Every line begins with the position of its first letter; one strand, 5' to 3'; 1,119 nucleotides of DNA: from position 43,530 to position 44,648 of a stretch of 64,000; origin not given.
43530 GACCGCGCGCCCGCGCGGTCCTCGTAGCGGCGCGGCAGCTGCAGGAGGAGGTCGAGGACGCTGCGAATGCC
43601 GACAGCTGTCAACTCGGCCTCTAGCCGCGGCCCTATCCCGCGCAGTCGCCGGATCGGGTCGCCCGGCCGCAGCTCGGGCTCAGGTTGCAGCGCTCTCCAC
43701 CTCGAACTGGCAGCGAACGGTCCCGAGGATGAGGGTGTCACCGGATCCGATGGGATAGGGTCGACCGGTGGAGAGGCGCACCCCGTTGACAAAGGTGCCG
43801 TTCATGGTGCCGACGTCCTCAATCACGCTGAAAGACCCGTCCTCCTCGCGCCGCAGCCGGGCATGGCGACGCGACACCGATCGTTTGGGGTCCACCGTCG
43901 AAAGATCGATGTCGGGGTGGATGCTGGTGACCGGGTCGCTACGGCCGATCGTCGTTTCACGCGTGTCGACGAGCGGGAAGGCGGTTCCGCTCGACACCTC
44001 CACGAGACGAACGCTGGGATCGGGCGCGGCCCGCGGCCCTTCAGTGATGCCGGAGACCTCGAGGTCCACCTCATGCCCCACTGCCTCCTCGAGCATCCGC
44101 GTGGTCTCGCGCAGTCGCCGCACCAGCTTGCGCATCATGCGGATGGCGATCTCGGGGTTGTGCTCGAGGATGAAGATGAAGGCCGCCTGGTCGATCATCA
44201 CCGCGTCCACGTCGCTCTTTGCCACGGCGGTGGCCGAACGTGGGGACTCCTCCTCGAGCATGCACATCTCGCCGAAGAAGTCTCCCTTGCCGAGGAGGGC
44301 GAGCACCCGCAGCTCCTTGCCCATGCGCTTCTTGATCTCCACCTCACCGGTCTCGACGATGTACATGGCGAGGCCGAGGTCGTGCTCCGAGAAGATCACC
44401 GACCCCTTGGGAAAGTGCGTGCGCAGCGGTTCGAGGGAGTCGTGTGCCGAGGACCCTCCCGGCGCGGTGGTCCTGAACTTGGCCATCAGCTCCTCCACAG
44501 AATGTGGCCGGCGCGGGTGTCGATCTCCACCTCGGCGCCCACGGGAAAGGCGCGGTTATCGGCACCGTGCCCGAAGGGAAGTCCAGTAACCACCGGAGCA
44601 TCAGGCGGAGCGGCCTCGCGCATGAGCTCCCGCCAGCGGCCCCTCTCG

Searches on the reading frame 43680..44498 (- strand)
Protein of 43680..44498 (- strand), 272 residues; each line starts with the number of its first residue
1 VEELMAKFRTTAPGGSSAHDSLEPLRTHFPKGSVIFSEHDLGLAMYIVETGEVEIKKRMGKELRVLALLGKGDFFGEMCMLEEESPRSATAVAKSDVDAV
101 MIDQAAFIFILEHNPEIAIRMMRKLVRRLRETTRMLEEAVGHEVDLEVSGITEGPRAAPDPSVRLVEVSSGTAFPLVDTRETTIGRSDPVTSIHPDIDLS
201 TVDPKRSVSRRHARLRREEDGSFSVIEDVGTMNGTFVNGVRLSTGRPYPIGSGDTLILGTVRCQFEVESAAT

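Call 56: search_protein_families(library=pfam, proteins=[window:43680-44498:-], max_evalue=0.0001)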
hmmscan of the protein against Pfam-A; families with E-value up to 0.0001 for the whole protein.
window:43680-44498:- (272 aa): 3 families
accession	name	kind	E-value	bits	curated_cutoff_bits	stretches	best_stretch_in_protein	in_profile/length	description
PF00027.35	cNMP_binding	-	3.4e-21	75.5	27.5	1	27-113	2-88/89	Cyclic nucleotide-binding domain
PF00498.31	FHA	-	3.4e-15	56.7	20.7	1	182-259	1-67/67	FHA domain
PF16697.10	Yop-YscD_cpl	-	7e-05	23.5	33.2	0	194-267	24-92/94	Inner membrane component of T3SS, cytoplasmic domain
